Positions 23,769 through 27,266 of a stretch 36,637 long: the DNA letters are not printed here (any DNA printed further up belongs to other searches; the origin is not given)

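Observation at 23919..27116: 1065-aa mosaic protein: an HdrA-like scaffold interrupted by a complete NfnB/GltD-like NAD(P)H module, with rearranged domain order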

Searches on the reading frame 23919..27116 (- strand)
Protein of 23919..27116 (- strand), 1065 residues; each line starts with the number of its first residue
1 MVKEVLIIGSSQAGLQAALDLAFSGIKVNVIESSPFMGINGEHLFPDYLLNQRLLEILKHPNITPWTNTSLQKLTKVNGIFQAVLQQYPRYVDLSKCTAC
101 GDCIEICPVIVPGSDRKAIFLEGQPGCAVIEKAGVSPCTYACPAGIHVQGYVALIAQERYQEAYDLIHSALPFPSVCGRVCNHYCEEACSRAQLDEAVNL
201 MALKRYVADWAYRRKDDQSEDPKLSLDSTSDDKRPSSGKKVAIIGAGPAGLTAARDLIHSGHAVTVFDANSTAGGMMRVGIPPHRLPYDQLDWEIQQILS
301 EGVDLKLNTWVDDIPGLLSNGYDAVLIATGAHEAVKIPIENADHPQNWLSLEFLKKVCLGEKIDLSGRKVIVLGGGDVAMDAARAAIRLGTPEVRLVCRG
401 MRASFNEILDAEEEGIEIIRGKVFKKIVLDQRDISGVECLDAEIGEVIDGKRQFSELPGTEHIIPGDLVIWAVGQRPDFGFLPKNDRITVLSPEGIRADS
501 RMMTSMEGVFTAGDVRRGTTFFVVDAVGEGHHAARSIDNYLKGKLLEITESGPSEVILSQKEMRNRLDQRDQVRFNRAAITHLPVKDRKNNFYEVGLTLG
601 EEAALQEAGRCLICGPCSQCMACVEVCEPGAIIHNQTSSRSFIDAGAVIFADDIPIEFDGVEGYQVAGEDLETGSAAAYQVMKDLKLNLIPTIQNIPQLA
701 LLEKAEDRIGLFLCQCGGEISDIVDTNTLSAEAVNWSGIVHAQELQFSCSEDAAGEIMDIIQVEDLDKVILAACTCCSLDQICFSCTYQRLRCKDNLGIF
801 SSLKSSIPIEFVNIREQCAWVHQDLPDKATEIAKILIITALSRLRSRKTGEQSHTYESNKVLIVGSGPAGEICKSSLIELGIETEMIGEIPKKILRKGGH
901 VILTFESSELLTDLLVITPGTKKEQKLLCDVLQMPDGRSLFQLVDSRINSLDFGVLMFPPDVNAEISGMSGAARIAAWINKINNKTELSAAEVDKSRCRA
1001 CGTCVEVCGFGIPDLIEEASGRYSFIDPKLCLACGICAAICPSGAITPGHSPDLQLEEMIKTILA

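Call 4: search_protein_families(library=pfam, proteins=[window:23919-27116:-], max_evalue=0.1)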
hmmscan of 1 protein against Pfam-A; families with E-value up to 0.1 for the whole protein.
window:23919-27116:- (1065 aa): 32 families (the best 25 are shown)
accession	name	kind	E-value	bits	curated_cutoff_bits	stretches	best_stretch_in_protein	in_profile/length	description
PF07992.20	Pyr_redox_2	-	1.7e-37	129.9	26.1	2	239-530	1-291/291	Pyridine nucleotide-disulphide oxidoreductase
PF14691.11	Fer4_20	-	1.4e-20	73.6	25.8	2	136-214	30-111/113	Dihydroprymidine dehydrogenase domain II, 4Fe-4S cluster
PF13738.12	Pyr_redox_3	-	2.9e-13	50.2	30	3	363-513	160-305/305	Pyridine nucleotide-disulphide oxidoreductase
PF00037.32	Fer4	-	1.4e-12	47.3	21.1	3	1026-1047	3-24/24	4Fe-4S binding domain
PF13241.12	NAD_binding_7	-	3.9e-12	47.1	22.1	2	363-416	3-55/104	Putative NAD(P)-binding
PF00070.33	Pyr_redox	-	7.9e-12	46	22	1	369-437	1-77/82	Pyridine nucleotide-disulphide oxidoreductase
PF12838.12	Fer4_7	-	1.1e-11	45.5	27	3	997-1045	1-52/52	4Fe-4S dicluster domain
PF01494.25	FAD_binding_3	-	2.3e-11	44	22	3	240-273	3-36/349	FAD binding domain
PF13187.11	Fer4_9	-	4.4e-11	43.1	27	3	997-1046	1-52/52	4Fe-4S dicluster domain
PF13450.12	NAD_binding_8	-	1.6e-10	41.5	21.9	1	243-278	1-36/68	NAD(P)-binding Rossmann-like domain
PF12837.12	Fer4_6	-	1.1e-09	38.2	25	3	1026-1046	4-24/24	4Fe-4S binding domain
PF03486.20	HI0933_like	-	3.6e-09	36.9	50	1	240-274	2-36/244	HI0933-like protein Rossmann domain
PF01946.23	Thi4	-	1.3e-08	34.8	26.2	1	240-280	19-60/235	Thi4 family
PF13484.11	Fer4_16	-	1.6e-08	35.7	30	1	1031-1058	2-28/66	4Fe-4S double cluster binding domain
PF12831.13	FAD_oxidored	-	2e-08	34.4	27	2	241-279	2-40/416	FAD dependent oxidoreductase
PF13237.11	Fer4_10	-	7.1e-08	32.7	25.5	2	1025-1045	3-25/53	4Fe-4S dicluster domain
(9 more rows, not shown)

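Call 6: search_protein_families(library=ncbifam, proteins=[window:23919-27116:-], max_evalue=0.01)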
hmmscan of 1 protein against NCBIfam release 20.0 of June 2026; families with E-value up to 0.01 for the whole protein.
window:23919-27116:- (1065 aa): 167 families (the best 25 are shown)
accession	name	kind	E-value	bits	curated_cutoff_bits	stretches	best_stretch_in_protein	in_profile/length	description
NF009410.0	PRK12771.1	subfamily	3e-138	461.9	516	2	133-645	45-542/566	NAD(P)-binding protein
NF009454.0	PRK12814.1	equivalog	2.7e-94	316.8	916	1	135-623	101-580/657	putative NADPH-dependent glutamate synthase small subunit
NF010590.0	PRK13984.1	equivalog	5.2e-93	312.2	946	2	137-543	197-608/611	putative oxidoreductase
TIGR01316.1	gltA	equivalog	2.4e-82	277.1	471.75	2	134-541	34-449/449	NADPH-dependent glutamate synthase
NF009414.0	PRK12778.1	equivalog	3e-81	273.8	1103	2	136-543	337-751/752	bifunctional dihydroorotate dehydrogenase B NAD binding subunit/NADPH-dependent glutamate synthase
TIGR03315.1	Se_ygfK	equivalog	2.4e-70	237.1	835.3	1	134-637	443-907/1012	putative selenate reductase subunit YgfK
TIGR01318.1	gltD_gamma_fam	subfamily_domain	6.5e-70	236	482.95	2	133-542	45-466/467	glutamate synthase, small subunit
NF040770.1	hetero_SS_HdrA2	exception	6.1e-66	223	1100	4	708-889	1-170/777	CoB-CoM heterodisulfide reductase HdrA2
NF009408.0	PRK12769.1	equivalog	6.8e-64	216.1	1003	2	136-543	234-653/659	formate-dependent uric acid utilization protein AegA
TIGR01317.1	GOGAT_sm_gam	subfamily_domain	6.7e-60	203.3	447.7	2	134-392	48-308/485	glutamate synthase small subunit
NF009413.0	PRK12775.1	equivalog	4.2e-58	197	1895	1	137-544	340-758/1006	putative trifunctional 2-polyprenylphenol hydroxylase/glutamate synthase subunit beta/ferritin domain-containing protein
NF009409.0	PRK12770.1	subfamily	2.2e-56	191.4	343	1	231-545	11-354/360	putative glutamate synthase subunit beta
NF041891.1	hdrA_Methbact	equivalog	8.5e-47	159.8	1300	3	708-891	2-166/762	ferredoxin:CoB-CoM heterodisulfide reductase subunit HdrA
NF009451.0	PRK12809.1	equivalog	9.3e-47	159.6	1154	1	135-538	216-631/639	formate-dependent uric acid utilization protein YgfT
NF041778.1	hetero_SS_HdrA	equivalog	1.4e-44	152.1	1400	3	704-887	3-171/771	ferredoxin:CoB-CoM heterodisulfide reductase subunit HdrA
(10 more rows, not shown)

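Call 8: search_solved_structures(query=window:23919-27116:-, max_evalue=0.001, show_alignments=0)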
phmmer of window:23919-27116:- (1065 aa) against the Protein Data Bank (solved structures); distinct sequences matched with E-value up to 0.001: 82 (the best 60 are shown).
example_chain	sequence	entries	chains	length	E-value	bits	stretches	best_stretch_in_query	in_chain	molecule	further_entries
9bov_A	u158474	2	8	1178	6.6e-83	282.4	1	136-621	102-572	Molybdopterin oxidoreductase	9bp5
9n5u_A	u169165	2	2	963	9.5e-77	262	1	135-623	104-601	NfnA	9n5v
8oh5_C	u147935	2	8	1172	1.6e-69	238.1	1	136-623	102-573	Formate dehydrogenase-O, major subunit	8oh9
4ylf_B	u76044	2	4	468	1.1e-54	189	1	136-544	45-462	Dihydropyrimidine dehydrogenase subunit A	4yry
5jca_L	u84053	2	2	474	2.4e-54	187.9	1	136-542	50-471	NADH-dependent Ferredoxin:NADP Oxidoreductase (NfnI) subunit alpha | NADH-dependent Ferredoxin:NADP Oxidoreductase subunit alpha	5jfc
5vj7_A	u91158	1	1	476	4.9e-52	180.2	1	136-543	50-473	Oxidoreductase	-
8rvu_a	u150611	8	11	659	1.6e-44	155.3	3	705-893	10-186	H(2):CoB-CoM heterodisulfide,ferredoxin reductase subunit A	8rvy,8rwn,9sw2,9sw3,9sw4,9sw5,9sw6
5odc_A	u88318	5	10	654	2.8e-44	154.5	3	3-114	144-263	Heterodisulfide reductase, subunit A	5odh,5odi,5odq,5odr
2vdc_G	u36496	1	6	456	3.5e-44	154.2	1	132-544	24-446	GLUTAMATE SYNTHASE [NADPH] SMALL CHAIN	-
6s6s_G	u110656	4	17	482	3.6e-44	154.1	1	132-544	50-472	Glutamate synthase [NADPH] small chain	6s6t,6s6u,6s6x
7mfm_I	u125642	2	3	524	7.1e-44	153.2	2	123-391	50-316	Glutamate synthase (NADPH) small chain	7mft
8rvv_A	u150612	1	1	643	9.7e-44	152.7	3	708-893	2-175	H(2):CoB-CoM heterodisulfide,ferredoxin reductase subunit A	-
9sfi_A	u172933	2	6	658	4.9e-34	120.6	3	3-114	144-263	CoB--CoM heterodisulfide reductase iron-sulfur subunit A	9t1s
7bkb_A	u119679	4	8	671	3.2e-27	98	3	3-114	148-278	CoB--CoM heterodisulfide reductase iron-sulfur subunit A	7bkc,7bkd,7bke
1gt8_A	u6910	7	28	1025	1.1e-26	96.3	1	135-544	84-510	DIHYDROPYRIMIDINE DEHYDROGENASE | Dihydropyrimidine dehydrogenase [NADP(+)]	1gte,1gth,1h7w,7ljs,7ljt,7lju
5t5i_F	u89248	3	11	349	5.7e-09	37.6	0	1006-1047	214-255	Tungsten formylmethanofuran dehydrogenase subunit fwdF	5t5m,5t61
9sw6_H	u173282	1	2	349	2.1e-08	35.8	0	1006-1047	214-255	Tungsten formylmethanofuran dehydrogenase, subunit F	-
1bqx_A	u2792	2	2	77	2.7e-05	25.5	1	1000-1047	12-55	PROTEIN (FERREDOXIN) | FERREDOXIN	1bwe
1bc6_A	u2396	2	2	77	0.00011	23.4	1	1002-1047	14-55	7-FE FERREDOXIN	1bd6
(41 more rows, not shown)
